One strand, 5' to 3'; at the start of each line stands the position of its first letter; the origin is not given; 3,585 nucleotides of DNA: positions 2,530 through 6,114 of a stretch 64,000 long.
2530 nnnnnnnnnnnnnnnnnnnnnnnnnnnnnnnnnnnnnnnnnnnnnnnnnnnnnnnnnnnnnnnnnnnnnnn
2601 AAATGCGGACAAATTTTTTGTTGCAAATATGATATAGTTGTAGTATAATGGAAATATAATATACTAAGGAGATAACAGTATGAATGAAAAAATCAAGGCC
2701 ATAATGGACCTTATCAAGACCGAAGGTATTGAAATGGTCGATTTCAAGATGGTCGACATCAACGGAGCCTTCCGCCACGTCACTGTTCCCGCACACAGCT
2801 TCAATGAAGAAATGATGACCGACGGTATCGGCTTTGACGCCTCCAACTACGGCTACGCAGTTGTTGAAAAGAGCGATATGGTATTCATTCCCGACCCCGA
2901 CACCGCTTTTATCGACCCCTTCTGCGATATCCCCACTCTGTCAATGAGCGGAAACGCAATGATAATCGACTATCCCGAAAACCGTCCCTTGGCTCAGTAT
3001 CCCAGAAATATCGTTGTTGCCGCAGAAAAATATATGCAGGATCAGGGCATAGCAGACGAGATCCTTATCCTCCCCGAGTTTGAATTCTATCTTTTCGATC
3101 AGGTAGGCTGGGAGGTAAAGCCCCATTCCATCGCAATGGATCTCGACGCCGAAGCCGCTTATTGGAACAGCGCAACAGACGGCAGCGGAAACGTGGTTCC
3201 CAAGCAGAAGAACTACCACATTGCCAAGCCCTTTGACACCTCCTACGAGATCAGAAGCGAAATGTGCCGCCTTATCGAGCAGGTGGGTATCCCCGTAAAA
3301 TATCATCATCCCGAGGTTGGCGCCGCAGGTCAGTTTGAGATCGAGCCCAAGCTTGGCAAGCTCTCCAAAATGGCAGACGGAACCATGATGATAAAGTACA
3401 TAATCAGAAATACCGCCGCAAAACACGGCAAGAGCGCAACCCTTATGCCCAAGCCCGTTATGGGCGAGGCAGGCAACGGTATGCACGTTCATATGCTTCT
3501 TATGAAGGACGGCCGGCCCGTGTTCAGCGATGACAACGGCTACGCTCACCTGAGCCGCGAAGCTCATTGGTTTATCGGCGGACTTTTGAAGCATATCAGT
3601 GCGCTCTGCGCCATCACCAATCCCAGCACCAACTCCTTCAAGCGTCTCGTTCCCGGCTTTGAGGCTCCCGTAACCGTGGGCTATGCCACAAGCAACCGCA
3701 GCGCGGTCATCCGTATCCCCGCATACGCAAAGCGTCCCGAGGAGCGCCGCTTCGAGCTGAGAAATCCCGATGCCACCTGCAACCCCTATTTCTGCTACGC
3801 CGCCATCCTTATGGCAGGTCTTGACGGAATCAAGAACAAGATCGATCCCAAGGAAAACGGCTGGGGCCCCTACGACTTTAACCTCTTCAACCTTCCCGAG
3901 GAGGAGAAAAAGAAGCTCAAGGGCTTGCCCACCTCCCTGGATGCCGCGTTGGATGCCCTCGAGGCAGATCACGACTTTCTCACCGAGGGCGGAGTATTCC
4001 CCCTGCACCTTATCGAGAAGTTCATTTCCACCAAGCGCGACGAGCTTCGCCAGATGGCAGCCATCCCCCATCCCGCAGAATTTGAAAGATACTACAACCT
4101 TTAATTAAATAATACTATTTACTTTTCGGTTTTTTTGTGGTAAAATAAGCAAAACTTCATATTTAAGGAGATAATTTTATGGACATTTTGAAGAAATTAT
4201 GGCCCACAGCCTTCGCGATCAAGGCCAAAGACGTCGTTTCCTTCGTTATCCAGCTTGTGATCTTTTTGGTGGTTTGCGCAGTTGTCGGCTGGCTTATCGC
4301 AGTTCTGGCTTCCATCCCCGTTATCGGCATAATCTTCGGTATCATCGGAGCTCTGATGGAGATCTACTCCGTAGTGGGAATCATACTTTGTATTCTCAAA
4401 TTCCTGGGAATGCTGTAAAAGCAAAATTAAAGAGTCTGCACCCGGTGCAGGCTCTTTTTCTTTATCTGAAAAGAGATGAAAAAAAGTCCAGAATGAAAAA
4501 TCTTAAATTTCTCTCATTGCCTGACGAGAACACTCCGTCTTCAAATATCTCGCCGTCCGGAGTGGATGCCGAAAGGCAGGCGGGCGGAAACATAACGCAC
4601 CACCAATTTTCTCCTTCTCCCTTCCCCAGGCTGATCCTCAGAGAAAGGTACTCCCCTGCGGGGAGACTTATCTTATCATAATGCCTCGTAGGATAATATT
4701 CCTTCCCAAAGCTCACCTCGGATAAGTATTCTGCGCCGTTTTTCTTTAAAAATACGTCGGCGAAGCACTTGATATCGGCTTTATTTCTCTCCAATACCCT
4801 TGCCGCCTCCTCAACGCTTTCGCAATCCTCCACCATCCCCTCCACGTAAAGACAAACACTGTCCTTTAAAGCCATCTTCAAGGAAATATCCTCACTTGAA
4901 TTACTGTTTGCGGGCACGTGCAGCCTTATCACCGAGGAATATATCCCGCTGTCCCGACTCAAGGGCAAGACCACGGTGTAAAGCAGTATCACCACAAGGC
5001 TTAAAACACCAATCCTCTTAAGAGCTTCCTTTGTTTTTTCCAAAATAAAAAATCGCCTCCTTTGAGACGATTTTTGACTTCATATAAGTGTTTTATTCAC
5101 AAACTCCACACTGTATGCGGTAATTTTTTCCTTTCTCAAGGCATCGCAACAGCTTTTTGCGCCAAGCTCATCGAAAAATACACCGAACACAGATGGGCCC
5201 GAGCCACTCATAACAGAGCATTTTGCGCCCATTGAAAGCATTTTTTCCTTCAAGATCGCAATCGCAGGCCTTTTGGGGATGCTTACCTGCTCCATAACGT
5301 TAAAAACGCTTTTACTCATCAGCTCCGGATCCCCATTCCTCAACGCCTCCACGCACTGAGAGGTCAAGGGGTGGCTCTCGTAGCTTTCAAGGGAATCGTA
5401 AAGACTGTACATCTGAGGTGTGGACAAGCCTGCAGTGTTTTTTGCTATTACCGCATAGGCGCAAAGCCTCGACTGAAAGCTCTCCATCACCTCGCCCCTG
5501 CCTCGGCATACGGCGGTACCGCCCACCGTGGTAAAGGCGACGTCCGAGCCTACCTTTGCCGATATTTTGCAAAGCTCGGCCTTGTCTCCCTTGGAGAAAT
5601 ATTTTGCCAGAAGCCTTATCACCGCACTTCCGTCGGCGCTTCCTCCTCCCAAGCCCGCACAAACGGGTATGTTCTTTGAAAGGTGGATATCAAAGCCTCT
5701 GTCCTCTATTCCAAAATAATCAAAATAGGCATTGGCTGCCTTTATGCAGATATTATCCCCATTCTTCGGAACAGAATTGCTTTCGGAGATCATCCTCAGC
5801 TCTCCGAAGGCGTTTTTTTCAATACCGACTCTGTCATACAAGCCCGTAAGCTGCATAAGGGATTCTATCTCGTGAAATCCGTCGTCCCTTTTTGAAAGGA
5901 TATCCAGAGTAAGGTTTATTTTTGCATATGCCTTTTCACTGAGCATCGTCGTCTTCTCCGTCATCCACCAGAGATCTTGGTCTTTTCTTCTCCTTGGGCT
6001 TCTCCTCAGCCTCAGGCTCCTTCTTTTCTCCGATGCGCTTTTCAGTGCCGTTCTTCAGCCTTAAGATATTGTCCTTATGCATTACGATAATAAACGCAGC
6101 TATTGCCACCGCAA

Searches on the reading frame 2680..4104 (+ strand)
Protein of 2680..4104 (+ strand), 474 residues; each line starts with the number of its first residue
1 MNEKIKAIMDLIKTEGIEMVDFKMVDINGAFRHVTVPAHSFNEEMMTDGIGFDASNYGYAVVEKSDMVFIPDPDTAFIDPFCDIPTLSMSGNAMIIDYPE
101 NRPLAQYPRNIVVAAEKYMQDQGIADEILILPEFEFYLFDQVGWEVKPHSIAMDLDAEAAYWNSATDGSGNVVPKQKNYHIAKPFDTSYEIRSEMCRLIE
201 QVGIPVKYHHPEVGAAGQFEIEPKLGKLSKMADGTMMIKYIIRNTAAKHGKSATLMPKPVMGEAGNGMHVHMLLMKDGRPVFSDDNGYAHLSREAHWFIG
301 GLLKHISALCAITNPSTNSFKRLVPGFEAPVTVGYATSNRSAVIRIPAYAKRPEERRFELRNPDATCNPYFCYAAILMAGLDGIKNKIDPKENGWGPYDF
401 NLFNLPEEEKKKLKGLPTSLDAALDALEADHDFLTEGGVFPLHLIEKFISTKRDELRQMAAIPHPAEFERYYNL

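Call 85: search_protein_families(library=pfam, proteins=[window:2680-4104:+], max_evalue=0.01)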
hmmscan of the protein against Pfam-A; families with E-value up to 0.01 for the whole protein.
window:2680-4104:+ (474 aa): 2 families
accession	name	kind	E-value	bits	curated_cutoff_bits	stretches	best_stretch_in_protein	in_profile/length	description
PF00120.29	Gln-synt_C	-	2.3e-111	372.6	24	1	107-471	3-344/344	Glutamine synthetase, catalytic domain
PF03951.24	Gln-synt_N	-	1.6e-21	76.1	33.4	1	17-90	2-76/82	Glutamine synthetase, beta-Grasp domain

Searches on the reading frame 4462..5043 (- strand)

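Call 85: search_protein_families(library=pfam, proteins=[window:4462-5043:-], max_evalue=0.01)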
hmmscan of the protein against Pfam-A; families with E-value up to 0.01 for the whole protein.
window:4462-5043:- (193 aa): 1 family
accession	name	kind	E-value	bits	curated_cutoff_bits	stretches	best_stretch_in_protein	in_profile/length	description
PF09551.15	Spore_II_R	-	1.8e-40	138.8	25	1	37-160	3-126/128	Stage II sporulation protein R (spore_II_R)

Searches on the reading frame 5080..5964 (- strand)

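Call 85: search_protein_families(library=pfam, proteins=[window:5080-5964:-], max_evalue=0.01)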
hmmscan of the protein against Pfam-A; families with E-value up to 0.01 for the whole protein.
window:5080-5964:- (294 aa): 2 families
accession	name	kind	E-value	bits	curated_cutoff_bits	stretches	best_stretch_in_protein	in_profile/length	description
PF00288.32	GHMP_kinases_N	-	1.1e-14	54.8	22.3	1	71-149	1-87/87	GHMP kinases N terminal domain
PF08544.19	GHMP_kinases_C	-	3.7e-09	37.3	21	1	205-279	2-82/85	GHMP kinases C terminal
